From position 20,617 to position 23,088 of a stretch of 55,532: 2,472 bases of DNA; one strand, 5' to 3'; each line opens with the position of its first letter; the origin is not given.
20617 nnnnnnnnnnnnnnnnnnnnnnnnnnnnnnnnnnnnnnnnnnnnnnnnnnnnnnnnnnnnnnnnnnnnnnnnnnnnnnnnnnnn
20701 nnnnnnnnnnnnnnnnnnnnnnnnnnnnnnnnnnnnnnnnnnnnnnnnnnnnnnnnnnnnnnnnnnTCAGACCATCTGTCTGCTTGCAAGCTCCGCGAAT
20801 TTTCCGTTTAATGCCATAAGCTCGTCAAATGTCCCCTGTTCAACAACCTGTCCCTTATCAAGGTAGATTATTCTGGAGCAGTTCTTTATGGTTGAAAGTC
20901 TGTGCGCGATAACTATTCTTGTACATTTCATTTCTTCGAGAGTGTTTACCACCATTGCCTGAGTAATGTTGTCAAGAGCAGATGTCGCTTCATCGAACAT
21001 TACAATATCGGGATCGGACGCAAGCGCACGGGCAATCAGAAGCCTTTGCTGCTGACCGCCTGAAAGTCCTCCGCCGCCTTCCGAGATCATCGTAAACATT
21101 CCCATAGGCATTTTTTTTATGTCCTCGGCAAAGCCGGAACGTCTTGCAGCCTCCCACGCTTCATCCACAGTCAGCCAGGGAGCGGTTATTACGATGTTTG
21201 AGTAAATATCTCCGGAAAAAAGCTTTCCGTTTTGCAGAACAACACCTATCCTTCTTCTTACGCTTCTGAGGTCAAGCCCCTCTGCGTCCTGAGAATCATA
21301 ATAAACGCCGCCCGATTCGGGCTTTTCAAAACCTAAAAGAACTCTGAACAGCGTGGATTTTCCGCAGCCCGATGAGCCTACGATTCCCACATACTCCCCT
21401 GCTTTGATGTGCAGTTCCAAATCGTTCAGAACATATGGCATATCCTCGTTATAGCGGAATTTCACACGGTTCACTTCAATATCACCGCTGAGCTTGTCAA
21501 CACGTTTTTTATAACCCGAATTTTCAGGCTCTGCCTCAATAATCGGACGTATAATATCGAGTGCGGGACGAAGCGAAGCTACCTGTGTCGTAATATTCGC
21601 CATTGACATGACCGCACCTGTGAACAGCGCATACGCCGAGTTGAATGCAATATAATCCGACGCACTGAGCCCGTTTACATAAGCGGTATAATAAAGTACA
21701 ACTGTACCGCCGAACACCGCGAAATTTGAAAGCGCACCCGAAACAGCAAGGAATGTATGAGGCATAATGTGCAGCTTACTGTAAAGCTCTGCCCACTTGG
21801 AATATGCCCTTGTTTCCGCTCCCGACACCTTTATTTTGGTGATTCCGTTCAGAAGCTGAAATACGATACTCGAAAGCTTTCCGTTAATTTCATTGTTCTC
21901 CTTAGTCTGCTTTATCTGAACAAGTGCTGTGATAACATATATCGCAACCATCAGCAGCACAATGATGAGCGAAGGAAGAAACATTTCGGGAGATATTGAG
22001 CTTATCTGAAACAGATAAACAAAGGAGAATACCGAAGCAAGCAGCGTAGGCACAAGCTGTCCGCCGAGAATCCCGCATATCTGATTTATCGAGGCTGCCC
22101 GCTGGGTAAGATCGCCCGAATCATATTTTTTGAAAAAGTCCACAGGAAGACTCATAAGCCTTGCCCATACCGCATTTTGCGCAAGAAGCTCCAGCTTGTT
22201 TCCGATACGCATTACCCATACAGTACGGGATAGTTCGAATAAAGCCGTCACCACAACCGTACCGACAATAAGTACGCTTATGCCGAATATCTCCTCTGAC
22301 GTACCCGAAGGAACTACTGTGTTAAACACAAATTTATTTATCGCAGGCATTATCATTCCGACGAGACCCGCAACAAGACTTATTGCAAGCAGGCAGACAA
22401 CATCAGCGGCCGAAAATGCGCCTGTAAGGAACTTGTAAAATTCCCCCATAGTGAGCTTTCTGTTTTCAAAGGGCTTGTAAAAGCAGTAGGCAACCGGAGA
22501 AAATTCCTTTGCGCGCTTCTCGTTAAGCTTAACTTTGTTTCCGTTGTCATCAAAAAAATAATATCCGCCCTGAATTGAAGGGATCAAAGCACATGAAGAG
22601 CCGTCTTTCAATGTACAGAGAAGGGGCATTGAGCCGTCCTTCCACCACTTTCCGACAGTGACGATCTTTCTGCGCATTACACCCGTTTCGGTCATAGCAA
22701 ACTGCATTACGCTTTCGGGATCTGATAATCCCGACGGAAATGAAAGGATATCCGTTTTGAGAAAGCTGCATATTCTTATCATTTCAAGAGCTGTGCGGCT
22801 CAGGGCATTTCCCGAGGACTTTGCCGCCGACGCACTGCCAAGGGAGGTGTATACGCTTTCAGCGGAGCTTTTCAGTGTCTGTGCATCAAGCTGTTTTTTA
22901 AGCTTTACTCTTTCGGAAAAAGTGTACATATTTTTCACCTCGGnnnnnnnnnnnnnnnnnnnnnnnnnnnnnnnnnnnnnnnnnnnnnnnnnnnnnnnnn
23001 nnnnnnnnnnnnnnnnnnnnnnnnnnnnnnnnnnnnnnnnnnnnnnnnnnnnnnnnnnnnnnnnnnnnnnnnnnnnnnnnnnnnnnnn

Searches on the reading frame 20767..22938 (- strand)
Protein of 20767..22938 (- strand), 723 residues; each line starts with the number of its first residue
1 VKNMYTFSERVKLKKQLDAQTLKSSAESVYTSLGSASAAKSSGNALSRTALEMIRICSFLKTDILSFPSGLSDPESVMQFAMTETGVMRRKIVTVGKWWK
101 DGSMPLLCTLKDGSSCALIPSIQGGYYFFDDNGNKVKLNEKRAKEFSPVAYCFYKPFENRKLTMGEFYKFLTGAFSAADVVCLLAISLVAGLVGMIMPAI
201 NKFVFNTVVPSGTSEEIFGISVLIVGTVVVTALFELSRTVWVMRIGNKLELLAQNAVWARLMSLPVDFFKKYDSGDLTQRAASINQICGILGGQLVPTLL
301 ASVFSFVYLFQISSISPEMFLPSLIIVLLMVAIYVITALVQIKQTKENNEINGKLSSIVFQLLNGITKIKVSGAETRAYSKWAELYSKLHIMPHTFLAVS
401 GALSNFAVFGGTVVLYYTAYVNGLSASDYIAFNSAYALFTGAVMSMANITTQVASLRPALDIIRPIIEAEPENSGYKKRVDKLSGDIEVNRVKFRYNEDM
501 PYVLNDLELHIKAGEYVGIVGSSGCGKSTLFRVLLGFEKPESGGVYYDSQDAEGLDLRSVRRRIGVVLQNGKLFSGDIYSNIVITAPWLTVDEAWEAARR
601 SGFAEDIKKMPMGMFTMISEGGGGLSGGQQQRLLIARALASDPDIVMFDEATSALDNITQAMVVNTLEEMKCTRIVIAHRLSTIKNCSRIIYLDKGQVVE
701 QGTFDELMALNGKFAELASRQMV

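Call 7: search_protein_families(library=pfam, proteins=[window:20767-22938:-], max_evalue=0.001)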
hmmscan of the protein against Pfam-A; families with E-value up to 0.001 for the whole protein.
window:20767-22938:- (723 aa): 4 families
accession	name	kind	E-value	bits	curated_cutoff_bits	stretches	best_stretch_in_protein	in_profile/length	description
PF00005.33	ABC_tran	-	3.7e-30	105.8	25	1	504-653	1-137/137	ABC transporter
PF00664.28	ABC_membrane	-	2e-17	64.2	28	1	182-443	3-274/274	ABC transporter transmembrane region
PF02463.25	SMC_N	-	5.5e-06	26.4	40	1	351-693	92-211/220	RecF/RecN/SMC N terminal domain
PF03193.22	RsgA_GTPase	-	0.00056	20.2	30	0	503-539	96-131/174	RsgA GTPase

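Call 53: search_protein_families(library=ncbifam, proteins=[window:20767-22938:-], max_evalue=0.001)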
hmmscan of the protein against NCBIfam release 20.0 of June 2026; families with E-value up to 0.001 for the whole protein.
window:20767-22938:- (723 aa): 186 families (the best 25 are shown)
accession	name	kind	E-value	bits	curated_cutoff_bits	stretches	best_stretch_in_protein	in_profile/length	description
TIGR03797.1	NHLM_micro_ABC2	equivalog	3.8e-222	739.5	709.4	1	78-722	35-686/686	NHLP bacteriocin export ABC transporter permease/ATPase subunit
TIGR03796.1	NHLM_micro_ABC1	equivalog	6.7e-98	328.7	853.3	1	177-717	153-708/710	NHLP family bacteriocin export ABC transporter peptidase/permease/ATPase subunit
TIGR01846.1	type_I_sec_HlyB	subfamily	4.8e-96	322.6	725.55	1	183-721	144-692/694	type I secretion system permease/ATPase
TIGR03375.1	type_I_sec_LssB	subfamily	1.2e-87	294.8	693.1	1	101-709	62-690/696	type I secretion system permease/ATPase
TIGR02203.1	MsbA_lipidA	equivalog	5.5e-81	272.8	602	1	179-721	16-569/572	lipid A export permease/ATP-binding protein MsbA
NF045513.1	HepA_fam_ABC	equivalog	4.4e-79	266.5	725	1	211-716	88-604/610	heterocyst formation ABC transporter subunit HepA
TIGR02204.1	MsbA_rel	hypoth_equivalog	1.5e-75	255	780.4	1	188-721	28-575/576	ABC transporter, permease/ATP-binding protein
TIGR01193.1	bacteriocin_ABC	subfamily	3.8e-73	247.2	523.85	1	154-718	134-706/708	peptide cleavage/export ABC transporter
NF010178.0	PRK13657.1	equivalog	3.7e-69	233.7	733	1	193-721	42-570/588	glucan ABC transporter ATP-binding protein/ permease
NF008381.0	PRK11176.1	equivalog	1.7e-63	215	867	1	213-721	60-579/582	lipid A ABC transporter ATP-binding protein/permease MsbA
TIGR00958.1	3a01208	subfamily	4.8e-62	210.2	874.6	1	188-717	171-710/711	antigen peptide transporter 2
NF052233.1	CphA_assoc_ABC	equivalog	1e-60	205.9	880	1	223-721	235-743/766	cyanophycin metabolism-associated ABC transporter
TIGR01842.1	type_I_sec_PrtD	subfamily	4.9e-60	203.6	510.15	1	184-708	12-541/544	type I secretion system permease/ATPase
TIGR02868.1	CydC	equivalog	1.9e-57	195.1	329.05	1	255-680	90-529/530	thiol reductant ABC exporter subunit CydC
NF008364.0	PRK11160.1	equivalog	1.5e-54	185.6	630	1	256-720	98-574/575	heme ABC transporter ATP-binding protein/permease CydC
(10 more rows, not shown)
